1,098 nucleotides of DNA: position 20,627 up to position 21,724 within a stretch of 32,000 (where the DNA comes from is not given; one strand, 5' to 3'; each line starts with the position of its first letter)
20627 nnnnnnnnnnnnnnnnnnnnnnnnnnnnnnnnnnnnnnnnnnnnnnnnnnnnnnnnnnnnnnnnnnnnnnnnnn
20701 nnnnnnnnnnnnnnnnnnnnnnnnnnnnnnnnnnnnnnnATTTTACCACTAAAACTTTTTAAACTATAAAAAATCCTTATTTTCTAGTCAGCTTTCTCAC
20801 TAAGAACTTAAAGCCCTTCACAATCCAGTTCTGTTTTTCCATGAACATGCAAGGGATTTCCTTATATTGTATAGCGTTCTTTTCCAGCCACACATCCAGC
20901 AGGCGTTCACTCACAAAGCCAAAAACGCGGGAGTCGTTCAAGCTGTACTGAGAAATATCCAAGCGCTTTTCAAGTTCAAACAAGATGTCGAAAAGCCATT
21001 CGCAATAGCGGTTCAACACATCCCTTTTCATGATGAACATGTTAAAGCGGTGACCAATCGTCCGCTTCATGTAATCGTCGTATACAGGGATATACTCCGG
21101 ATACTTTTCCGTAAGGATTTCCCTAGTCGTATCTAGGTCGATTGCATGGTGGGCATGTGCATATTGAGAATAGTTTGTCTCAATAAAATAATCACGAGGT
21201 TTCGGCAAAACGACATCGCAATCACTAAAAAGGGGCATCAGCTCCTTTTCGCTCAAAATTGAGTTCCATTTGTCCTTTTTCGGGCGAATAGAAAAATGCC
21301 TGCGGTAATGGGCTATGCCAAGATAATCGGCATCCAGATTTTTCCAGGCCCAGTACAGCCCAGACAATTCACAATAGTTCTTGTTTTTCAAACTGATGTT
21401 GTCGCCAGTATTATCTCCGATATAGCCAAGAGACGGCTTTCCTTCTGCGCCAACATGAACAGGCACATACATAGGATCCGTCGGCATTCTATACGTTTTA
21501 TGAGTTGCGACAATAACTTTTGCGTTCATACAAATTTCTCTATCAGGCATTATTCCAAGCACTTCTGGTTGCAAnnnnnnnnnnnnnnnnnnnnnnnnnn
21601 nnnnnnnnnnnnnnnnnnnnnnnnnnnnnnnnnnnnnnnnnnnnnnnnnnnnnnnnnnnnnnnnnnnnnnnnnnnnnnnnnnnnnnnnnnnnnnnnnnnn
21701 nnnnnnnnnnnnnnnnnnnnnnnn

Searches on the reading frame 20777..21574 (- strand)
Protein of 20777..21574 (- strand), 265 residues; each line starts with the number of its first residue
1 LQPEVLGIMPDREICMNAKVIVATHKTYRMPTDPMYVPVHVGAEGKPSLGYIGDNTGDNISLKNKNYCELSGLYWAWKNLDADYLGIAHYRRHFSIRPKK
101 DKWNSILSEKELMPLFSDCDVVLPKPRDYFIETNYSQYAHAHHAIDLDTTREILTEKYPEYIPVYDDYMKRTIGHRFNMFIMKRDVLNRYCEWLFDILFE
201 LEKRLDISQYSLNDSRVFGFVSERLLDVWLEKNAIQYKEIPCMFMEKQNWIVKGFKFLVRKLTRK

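Call 4: search_protein_families(library=pfam, proteins=[window:20777-21574:-], max_evalue=0.01)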
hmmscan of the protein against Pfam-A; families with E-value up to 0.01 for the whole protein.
window:20777-21574:- (265 aa): 1 family
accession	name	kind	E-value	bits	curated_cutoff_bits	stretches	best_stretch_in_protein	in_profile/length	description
PF14393.11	DUF4422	-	2.2e-92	309.3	25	1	19-233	1-219/220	Domain of unknown function (DUF4422)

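Call 5: search_protein_families(library=ncbifam, proteins=[window:20777-21574:-], max_evalue=0.01)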
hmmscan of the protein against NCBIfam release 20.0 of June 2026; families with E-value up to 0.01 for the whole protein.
window:20777-21574:- (265 aa): 0 families
